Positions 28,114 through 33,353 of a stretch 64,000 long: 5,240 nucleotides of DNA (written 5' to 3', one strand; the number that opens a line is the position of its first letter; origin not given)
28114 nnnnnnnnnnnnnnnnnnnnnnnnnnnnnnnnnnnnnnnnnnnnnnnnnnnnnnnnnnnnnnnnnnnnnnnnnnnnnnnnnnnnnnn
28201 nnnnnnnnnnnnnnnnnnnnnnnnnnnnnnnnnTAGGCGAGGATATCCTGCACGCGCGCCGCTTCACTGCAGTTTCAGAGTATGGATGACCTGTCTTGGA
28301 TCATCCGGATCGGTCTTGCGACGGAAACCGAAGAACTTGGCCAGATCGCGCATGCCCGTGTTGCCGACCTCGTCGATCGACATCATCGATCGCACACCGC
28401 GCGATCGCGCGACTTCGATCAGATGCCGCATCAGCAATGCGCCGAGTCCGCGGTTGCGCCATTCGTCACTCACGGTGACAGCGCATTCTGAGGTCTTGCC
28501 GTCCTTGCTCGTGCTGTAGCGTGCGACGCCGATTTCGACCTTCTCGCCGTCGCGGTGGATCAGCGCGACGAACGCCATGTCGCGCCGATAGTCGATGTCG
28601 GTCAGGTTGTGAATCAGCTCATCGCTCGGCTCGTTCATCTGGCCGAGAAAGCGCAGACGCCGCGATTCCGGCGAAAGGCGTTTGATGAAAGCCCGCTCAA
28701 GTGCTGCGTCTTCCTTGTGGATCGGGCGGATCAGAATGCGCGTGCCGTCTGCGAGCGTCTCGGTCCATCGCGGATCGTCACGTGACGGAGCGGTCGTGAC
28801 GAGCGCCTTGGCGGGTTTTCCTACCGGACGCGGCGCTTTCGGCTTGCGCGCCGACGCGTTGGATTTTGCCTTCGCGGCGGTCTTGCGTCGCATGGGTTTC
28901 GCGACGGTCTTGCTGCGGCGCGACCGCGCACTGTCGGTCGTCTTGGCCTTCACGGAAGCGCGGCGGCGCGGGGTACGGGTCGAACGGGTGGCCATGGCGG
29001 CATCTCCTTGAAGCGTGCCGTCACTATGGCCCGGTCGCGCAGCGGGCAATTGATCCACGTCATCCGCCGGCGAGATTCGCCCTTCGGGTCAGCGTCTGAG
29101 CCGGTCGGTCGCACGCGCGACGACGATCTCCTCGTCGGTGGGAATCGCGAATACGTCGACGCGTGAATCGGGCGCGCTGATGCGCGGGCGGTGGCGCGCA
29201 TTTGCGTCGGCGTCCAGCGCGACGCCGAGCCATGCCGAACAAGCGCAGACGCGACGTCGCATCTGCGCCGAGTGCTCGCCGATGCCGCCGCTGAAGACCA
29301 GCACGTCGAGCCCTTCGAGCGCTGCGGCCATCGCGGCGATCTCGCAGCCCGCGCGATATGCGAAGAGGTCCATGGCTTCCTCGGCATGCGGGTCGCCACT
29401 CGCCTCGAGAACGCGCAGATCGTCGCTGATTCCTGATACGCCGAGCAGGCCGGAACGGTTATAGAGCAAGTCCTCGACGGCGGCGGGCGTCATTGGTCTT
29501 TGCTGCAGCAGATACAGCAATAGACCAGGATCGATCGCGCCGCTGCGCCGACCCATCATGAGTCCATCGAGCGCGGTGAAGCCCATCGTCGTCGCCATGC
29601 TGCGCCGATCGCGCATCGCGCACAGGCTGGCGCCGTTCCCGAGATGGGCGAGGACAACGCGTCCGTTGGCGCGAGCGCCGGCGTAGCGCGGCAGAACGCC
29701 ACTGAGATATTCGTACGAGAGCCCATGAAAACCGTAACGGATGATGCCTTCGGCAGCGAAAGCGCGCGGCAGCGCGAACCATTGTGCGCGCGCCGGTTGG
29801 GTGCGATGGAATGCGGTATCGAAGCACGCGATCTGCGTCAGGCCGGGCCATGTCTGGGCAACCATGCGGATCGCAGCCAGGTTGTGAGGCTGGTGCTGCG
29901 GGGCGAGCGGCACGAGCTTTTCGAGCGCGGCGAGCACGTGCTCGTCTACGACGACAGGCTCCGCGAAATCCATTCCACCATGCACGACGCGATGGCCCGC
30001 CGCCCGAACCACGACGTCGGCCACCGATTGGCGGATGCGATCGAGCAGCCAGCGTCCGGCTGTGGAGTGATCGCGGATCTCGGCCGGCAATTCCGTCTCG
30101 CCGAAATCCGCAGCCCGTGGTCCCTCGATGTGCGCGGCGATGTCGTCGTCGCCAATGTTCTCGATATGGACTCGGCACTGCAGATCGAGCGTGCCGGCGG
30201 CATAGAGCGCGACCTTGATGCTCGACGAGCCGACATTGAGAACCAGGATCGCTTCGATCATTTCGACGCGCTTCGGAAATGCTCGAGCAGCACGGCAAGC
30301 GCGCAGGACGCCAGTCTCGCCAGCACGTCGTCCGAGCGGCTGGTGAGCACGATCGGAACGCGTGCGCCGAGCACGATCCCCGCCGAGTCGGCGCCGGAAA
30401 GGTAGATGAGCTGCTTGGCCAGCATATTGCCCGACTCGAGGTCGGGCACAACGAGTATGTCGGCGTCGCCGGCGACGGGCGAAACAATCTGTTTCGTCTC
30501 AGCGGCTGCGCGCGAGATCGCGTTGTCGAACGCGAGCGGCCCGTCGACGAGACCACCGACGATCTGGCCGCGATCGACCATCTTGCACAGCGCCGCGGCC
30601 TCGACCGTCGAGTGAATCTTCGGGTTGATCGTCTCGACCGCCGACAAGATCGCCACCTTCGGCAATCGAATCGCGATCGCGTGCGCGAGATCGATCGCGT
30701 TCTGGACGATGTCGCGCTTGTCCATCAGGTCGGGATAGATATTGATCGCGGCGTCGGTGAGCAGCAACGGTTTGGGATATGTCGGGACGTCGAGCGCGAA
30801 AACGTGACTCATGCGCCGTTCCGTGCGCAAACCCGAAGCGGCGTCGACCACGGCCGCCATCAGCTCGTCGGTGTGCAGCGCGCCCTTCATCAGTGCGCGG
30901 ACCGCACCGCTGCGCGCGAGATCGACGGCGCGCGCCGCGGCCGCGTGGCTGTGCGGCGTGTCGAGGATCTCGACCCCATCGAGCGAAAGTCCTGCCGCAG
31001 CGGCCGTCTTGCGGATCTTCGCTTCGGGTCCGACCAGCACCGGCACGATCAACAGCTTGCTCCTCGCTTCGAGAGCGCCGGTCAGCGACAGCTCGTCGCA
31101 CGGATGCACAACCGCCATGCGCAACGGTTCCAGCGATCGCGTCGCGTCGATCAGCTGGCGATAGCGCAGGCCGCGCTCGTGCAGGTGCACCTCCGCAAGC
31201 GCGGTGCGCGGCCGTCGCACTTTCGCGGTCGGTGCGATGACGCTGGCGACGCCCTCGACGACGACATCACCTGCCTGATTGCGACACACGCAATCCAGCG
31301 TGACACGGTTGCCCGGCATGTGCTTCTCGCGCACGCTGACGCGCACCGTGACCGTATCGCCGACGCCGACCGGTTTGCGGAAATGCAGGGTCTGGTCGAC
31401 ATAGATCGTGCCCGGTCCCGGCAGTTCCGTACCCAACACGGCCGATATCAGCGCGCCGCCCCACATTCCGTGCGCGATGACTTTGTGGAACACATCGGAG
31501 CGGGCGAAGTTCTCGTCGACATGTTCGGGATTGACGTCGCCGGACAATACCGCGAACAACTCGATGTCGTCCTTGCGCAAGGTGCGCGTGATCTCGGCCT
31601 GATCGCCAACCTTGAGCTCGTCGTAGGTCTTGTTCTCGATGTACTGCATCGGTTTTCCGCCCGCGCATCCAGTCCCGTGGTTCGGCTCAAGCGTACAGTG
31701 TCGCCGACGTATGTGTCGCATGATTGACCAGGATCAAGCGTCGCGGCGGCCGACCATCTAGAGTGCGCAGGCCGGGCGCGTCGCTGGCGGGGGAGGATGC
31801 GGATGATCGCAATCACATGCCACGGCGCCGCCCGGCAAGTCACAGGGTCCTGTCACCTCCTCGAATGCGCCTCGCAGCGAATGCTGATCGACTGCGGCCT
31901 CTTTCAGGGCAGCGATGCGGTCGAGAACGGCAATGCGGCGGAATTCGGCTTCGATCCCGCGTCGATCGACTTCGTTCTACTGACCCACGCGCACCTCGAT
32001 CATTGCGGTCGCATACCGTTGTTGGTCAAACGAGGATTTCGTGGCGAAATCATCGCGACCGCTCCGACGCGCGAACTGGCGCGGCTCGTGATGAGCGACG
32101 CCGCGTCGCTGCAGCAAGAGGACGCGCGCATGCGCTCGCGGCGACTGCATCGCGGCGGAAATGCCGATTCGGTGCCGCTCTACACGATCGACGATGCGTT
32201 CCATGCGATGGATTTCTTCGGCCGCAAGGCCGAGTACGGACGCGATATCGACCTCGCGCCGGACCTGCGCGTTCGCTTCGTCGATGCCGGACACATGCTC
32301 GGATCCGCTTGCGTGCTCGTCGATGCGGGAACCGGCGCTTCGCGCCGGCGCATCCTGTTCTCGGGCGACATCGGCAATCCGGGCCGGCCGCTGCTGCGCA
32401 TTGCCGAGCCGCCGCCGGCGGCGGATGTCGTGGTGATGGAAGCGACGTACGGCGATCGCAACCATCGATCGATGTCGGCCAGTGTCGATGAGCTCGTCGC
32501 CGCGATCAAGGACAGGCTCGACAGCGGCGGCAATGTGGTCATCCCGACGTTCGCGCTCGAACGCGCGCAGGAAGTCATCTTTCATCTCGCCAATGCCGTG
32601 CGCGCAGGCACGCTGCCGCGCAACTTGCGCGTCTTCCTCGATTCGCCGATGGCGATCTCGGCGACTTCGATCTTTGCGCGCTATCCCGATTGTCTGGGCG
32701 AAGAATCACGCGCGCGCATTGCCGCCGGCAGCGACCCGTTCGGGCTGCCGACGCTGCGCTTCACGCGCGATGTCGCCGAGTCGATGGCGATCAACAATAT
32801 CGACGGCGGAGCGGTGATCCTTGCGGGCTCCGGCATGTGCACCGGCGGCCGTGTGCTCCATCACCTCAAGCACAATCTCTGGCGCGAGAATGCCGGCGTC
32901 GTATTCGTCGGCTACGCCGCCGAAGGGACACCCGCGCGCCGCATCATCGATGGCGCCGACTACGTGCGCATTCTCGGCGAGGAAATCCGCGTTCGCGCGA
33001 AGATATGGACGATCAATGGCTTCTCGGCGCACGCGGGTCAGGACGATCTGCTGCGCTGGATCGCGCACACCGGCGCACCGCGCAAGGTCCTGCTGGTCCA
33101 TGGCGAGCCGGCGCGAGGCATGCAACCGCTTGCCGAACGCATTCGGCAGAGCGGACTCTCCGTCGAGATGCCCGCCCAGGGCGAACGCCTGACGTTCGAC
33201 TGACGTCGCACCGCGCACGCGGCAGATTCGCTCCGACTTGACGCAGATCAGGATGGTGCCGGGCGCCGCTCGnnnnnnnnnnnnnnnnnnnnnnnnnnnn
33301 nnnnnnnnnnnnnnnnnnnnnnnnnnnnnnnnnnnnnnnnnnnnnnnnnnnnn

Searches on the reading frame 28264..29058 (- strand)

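Call 35: search_protein_families(library=pfam, proteins=[window:28264-29058:-], max_evalue=0.00001)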
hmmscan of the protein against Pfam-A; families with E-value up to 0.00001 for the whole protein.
window:28264-29058:- (264 aa): 3 families
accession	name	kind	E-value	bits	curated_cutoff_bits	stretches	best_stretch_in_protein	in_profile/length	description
PF00583.31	Acetyltransf_1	-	2.1e-11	44.6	20.7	1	155-245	25-116/116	Acetyltransferase (GNAT) family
PF13508.13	Acetyltransf_7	-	6.5e-06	26.9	27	0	167-225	8-65/84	Acetyltransferase (GNAT) domain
PF13302.13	Acetyltransf_3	-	7.4e-06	27.1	25.4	0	107-246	1-138/138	Acetyltransferase (GNAT) domain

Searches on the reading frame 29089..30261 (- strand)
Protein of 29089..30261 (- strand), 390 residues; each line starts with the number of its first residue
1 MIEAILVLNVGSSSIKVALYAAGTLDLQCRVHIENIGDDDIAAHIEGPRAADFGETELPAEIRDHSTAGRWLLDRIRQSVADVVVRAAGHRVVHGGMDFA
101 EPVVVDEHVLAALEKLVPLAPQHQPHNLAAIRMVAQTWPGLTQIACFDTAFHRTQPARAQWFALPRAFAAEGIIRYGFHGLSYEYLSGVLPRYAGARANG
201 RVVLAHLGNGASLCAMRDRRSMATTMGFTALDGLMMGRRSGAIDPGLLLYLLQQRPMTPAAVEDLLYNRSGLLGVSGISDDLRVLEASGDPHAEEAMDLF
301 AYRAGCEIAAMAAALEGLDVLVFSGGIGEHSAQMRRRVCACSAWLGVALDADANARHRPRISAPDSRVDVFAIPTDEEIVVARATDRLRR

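Call 35: search_protein_families(library=pfam, proteins=[window:29089-30261:-], max_evalue=0.00001)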
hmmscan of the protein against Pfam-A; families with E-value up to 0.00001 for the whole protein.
window:29089-30261:- (390 aa): 1 family
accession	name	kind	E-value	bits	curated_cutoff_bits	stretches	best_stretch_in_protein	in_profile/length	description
PF00871.23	Acetate_kinase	-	7e-101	338.2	22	1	5-383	2-392/392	Acetokinase family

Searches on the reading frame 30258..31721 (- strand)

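Call 35: search_protein_families(library=pfam, proteins=[window:30258-31721:-], max_evalue=0.00001)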
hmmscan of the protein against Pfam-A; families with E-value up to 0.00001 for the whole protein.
window:30258-31721:- (487 aa): 3 families
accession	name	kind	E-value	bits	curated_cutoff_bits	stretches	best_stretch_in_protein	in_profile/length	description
PF01515.24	PTA_PTB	-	4.6e-39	135.1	24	1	263-476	106-318/319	Phosphate acetyl/butaryl transferase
PF01575.25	MaoC_dehydratas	-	5.1e-20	71.8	27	1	42-133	12-104/123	MaoC like domain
PF13452.11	FAS1_DH_region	-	1.2e-07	32.4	22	1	43-156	9-131/132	FAS1-like, dehydratase domain region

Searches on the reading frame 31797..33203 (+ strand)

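Call 3: search_protein_families(library=pfam, proteins=[window:31797-33203:+])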
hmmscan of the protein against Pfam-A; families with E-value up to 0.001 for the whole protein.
window:31797-33203:+ (468 aa): 5 families
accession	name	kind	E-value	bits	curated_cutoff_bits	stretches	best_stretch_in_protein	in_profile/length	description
PF10996.14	Beta-Casp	-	3.4e-37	128.1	27.7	1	257-383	1-120/120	Beta-Casp domain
PF07521.17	RMMBL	-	5.5e-15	55.5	21.6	1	396-459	1-63/63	Zn-dependent metallo-hydrolase RNA specificity domain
PF00753.33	Lactamase_B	-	2.8e-13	50.7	22.7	1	16-203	5-161/196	Metallo-beta-lactamase superfamily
PF12706.13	Lactamase_B_2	-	1.1e-10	42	27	1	28-239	2-189/200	Beta-lactamase superfamily domain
PF16661.11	Lactamase_B_6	-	6.8e-07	29.3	27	1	21-171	1-145/193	Metallo-beta-lactamase superfamily domain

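Call 4: search_protein_families(library=ncbifam, proteins=[window:31797-33203:+])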
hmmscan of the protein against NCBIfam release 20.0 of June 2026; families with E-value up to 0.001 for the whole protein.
window:31797-33203:+ (468 aa): 14 families
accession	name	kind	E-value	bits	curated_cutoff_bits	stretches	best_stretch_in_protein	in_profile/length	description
NF045584.1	cas14_MBL_CASP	equivalog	3.5e-114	382.4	800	1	7-451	4-426/612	type VII CRISPR-associated protein Cas14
TIGR03675.1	arCOG00543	equivalog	8.4e-86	288.6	580.2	1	3-452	174-614/631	beta-CASP ribonuclease aCPSF1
TIGR04122.1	Xnuc_lig_assoc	equivalog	3.6e-12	45.7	325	1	144-268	66-186/326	ligase-associated DNA damage response exonuclease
NF033105.1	bla_subclass_B3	equivalog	1.7e-07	30.8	240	1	18-79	24-84/257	subclass B3 metallo-beta-lactamase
NF040469.1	blaEFM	exception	7e-05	22.1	610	1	22-103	75-154/302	EFM family subclass B3 metallo-beta-lactamase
NF012140.0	blaBJP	exception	0.00019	20.3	600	1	25-74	63-111/294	BJP family subclass B3 metallo-beta-lactamase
NF047896.1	blaMIM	exception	0.00021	20.8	640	1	26-93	79-144/306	MIM family subclass B3 metallo-beta-lactamase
NF047979.1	lactonase_AidB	equivalog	0.00038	19.8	360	0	14-70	48-107/271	AidB family quorum-quenching N-acyl homoserine lactonase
NF040644.1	blaPAM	exception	0.00046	19.4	615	0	19-80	59-118/287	PAM family subclass B3 metallo-beta-lactamase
NF000469.2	CAR_gen_B3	exception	0.00046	19.3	500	1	21-73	78-129/311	CAR family subclass B3 metallo-beta-lactamase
NF000456.2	blaMSI-1_fam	exception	0.00064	19.1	550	0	24-89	55-118/289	MSI-1 family subclass B3 metallo-beta-lactamase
NF033106.1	blaL1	exception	0.00084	18.3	560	0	21-91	63-131/290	L1 family subclass B3 metallo-beta-lactamase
NF012229.1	bla_class_B_core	domain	0.00092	19.4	100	0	26-95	24-88/139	metallo-beta-lactamase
NF033184.1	B3_Acin_new1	exception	0.00093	18.4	580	0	19-74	51-105/283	putative subclass B3 metallo-beta-lactamase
